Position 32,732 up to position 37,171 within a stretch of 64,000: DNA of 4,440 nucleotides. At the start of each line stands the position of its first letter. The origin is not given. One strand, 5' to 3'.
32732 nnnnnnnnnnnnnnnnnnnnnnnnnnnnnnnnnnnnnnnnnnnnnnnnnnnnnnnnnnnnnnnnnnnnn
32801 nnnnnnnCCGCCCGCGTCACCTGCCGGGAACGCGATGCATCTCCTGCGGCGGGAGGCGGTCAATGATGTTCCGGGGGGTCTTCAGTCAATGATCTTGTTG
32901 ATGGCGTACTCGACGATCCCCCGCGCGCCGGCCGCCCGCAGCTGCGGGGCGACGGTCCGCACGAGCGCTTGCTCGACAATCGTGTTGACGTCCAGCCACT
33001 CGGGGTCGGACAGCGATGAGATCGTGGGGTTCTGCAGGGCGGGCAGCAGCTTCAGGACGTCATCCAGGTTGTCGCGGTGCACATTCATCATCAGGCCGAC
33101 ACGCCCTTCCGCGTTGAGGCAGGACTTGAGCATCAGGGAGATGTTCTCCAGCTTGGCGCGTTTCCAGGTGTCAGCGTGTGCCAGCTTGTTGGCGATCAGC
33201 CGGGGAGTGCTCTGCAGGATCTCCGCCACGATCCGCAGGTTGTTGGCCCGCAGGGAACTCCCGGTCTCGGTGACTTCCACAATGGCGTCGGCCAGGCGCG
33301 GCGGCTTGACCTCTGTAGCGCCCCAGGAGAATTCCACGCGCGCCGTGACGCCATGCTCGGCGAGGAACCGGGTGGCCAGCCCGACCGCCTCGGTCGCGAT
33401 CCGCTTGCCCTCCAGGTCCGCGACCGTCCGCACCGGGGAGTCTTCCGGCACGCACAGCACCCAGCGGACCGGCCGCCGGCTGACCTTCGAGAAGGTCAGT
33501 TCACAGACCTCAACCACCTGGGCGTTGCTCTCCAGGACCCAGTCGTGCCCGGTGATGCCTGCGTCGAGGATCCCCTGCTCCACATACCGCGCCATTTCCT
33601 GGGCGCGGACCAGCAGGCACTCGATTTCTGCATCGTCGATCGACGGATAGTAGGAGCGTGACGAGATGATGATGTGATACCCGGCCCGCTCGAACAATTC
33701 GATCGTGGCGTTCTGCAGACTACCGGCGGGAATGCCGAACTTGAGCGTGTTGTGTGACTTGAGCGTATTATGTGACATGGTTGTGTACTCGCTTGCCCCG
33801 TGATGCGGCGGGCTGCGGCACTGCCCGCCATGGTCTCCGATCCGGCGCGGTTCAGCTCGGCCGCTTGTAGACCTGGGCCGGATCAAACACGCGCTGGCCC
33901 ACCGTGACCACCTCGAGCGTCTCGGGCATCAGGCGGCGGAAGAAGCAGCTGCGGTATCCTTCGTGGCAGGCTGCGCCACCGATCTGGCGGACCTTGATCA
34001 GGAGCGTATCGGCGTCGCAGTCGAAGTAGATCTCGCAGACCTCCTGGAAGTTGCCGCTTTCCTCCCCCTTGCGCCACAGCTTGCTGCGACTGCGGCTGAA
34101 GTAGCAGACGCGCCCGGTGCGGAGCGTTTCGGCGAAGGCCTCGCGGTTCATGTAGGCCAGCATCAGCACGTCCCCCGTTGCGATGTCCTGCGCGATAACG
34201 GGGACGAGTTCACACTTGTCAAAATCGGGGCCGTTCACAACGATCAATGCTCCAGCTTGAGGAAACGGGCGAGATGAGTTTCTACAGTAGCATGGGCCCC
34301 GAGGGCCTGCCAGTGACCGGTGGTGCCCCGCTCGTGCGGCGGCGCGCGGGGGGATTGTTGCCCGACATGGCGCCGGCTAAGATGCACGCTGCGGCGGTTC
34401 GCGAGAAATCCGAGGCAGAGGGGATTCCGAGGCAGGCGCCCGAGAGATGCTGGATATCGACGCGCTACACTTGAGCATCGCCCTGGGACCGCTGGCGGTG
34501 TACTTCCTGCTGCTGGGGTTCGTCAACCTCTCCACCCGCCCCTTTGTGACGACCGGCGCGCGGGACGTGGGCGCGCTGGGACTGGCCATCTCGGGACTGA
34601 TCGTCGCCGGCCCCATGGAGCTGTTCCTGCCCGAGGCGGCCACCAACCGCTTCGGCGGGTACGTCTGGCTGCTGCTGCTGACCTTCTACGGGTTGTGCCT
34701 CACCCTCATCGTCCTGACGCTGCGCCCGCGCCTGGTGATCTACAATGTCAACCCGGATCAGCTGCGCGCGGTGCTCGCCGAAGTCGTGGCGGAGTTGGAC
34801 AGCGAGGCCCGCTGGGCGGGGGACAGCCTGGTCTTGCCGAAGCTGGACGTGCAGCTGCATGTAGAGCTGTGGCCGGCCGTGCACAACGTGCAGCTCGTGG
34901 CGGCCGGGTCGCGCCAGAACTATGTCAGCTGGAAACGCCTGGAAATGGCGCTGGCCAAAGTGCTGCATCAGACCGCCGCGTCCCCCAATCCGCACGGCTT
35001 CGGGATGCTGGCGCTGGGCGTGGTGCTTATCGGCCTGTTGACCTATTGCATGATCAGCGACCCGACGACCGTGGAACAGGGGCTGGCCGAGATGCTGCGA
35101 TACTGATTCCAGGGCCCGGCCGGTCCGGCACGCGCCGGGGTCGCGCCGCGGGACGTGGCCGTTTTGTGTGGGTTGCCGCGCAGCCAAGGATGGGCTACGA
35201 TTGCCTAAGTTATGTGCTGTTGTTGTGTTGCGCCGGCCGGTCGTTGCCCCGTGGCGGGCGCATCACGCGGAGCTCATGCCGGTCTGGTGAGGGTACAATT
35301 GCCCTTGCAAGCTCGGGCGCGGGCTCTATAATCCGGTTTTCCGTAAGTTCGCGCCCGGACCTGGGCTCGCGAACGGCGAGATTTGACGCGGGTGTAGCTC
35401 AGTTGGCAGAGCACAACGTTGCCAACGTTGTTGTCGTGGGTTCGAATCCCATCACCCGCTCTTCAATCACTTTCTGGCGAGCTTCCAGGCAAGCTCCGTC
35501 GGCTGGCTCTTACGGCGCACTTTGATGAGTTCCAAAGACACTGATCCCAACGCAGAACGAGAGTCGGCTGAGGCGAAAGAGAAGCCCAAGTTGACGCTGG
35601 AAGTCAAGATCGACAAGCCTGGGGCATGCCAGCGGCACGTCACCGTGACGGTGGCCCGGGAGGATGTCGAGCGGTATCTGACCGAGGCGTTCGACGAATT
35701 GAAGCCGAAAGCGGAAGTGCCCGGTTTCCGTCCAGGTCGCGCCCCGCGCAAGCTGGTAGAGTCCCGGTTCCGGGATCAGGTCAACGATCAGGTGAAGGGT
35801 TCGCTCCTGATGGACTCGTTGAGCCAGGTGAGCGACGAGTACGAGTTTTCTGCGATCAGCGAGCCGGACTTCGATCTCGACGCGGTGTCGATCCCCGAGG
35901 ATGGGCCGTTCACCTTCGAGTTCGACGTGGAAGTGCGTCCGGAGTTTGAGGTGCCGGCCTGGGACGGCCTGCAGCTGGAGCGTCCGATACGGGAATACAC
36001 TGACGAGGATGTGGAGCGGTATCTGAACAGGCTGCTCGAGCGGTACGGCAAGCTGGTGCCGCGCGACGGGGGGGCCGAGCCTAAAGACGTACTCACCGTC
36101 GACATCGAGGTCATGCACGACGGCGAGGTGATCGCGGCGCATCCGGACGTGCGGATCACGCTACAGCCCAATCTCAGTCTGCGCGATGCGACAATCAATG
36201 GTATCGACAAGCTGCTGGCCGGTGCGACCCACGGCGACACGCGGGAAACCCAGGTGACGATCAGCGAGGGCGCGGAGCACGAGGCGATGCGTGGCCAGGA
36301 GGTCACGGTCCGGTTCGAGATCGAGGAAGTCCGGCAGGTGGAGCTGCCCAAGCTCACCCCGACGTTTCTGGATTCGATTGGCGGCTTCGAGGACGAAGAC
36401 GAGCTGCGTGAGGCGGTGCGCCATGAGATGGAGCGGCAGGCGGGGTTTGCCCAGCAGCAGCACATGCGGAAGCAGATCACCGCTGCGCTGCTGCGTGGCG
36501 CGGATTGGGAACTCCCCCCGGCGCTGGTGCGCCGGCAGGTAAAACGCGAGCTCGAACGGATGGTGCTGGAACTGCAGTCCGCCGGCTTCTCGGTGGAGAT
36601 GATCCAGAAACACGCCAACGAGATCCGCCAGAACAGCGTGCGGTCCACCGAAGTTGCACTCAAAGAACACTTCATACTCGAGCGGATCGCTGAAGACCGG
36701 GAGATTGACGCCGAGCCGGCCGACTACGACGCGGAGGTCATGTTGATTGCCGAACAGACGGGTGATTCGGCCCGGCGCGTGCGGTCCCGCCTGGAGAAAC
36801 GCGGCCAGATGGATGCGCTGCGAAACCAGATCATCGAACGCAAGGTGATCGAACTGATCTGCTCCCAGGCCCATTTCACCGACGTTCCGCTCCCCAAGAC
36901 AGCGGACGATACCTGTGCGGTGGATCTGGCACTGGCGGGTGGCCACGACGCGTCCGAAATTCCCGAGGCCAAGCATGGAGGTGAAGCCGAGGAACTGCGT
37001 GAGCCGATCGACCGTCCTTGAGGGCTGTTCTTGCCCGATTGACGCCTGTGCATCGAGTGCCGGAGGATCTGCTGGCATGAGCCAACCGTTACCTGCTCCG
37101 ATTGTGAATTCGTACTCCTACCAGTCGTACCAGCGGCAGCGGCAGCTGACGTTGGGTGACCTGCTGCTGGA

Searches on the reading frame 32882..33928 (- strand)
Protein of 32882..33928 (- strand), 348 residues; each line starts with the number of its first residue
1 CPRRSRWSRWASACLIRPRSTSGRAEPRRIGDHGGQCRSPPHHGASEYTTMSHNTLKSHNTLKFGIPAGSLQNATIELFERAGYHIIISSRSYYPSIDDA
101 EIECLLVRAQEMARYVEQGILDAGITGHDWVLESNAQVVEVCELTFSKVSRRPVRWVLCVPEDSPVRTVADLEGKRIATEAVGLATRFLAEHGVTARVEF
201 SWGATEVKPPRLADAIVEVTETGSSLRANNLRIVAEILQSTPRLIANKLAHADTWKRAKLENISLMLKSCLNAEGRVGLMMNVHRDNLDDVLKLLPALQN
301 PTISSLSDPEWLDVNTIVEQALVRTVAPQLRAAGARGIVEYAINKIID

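Call 96: search_protein_families(library=pfam, proteins=[window:32882-33928:-], max_evalue=0.0001)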
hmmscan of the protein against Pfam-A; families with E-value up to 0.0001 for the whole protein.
window:32882-33928:- (348 aa): 2 families
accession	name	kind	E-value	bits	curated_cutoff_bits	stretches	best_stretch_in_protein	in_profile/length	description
PF01634.23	HisG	-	1.2e-43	149.2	25.5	1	108-268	1-157/158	ATP phosphoribosyltransferase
PF08029.16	HisG_C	-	6.6e-24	84.3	23.5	1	273-345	1-73/73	HisG, C-terminal domain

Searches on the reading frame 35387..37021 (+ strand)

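Call 96: search_protein_families(library=pfam, proteins=[window:35387-37021:+], max_evalue=0.0001)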
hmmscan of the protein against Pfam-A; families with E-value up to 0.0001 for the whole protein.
window:35387-37021:+ (544 aa): 2 families
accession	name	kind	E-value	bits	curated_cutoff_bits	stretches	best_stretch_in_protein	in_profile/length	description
PF05697.18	Trigger_N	-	1.6e-34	119.7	22.2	1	72-216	2-144/144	Bacterial trigger factor protein (TF)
PF05698.19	Trigger_C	-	2.8e-22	79.9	22.7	1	338-491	3-160/162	Bacterial trigger factor protein (TF) C-terminus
